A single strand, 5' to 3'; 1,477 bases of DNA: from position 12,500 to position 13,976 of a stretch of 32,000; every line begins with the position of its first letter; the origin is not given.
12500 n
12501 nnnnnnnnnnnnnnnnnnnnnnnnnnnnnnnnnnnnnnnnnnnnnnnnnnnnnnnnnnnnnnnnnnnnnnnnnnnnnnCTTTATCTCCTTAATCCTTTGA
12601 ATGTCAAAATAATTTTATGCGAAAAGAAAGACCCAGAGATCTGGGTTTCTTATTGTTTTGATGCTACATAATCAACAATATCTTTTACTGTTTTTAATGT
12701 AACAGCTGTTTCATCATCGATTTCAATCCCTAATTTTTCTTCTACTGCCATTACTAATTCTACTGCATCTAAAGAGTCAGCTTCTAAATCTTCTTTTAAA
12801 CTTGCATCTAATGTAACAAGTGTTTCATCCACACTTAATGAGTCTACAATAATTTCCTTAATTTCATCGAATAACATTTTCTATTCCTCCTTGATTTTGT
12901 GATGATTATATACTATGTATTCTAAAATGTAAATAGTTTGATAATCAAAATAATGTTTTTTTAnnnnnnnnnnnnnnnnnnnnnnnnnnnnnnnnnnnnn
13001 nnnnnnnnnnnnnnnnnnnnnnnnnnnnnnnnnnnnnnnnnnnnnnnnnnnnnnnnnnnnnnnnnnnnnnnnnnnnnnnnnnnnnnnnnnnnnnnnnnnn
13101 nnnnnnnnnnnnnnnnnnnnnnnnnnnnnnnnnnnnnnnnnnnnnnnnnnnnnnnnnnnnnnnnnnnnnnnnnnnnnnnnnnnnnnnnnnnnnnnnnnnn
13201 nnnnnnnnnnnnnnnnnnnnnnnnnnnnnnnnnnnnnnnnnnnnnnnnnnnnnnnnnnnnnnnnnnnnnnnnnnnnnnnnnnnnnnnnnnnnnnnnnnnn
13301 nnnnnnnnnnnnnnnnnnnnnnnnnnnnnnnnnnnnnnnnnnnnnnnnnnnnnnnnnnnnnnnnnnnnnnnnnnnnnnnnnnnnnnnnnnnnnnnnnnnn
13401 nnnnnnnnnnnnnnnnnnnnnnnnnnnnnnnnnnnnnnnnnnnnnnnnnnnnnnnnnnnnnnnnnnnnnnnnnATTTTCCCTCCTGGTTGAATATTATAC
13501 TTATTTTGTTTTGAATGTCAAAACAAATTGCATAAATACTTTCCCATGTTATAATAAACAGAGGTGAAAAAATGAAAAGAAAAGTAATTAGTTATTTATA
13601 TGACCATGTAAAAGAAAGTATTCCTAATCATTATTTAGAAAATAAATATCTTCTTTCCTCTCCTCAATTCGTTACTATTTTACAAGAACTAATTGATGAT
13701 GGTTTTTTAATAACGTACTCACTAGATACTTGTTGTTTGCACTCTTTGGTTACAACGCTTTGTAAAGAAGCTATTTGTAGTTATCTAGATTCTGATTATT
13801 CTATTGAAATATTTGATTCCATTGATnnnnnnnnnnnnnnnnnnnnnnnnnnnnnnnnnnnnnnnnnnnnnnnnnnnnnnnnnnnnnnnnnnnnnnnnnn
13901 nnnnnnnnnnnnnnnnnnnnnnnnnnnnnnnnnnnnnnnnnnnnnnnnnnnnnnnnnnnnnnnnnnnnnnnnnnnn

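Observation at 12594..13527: FabT-box-like palindromes in front of acp(2), accB and, unexpectedly, the biotin transporter promoter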

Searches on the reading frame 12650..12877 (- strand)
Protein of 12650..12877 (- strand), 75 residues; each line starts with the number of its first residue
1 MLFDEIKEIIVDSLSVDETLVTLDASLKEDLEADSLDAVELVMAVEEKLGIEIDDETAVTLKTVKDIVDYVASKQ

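Call 3: search_protein_families(library=pfam, proteins=[window:12650-12877:-])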
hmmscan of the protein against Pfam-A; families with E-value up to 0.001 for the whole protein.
window:12650-12877:- (75 aa): 2 families
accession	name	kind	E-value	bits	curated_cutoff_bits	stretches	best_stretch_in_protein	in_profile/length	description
PF00550.31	PP-binding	-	2.3e-13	50.6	20.8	1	4-71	1-67/67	Phosphopantetheine attachment site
PF14573.12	PP-binding_2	-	6.4e-06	26.8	32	1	28-74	41-87/96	Acyl-carrier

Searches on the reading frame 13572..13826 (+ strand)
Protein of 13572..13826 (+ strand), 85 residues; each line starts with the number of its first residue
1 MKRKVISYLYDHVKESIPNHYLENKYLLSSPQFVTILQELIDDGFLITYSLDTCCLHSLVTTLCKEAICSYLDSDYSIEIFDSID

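Call 31: search_protein_families(library=pfam, proteins=[window:13572-13826:+], max_evalue=10)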
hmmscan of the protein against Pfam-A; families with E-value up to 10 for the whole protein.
window:13572-13826:+ (85 aa): 1 family
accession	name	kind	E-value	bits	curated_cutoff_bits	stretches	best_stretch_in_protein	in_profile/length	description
PF22194.2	F-93_WHD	-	0.15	12.6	28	1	24-47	23-45/62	F-93, winged-helix domain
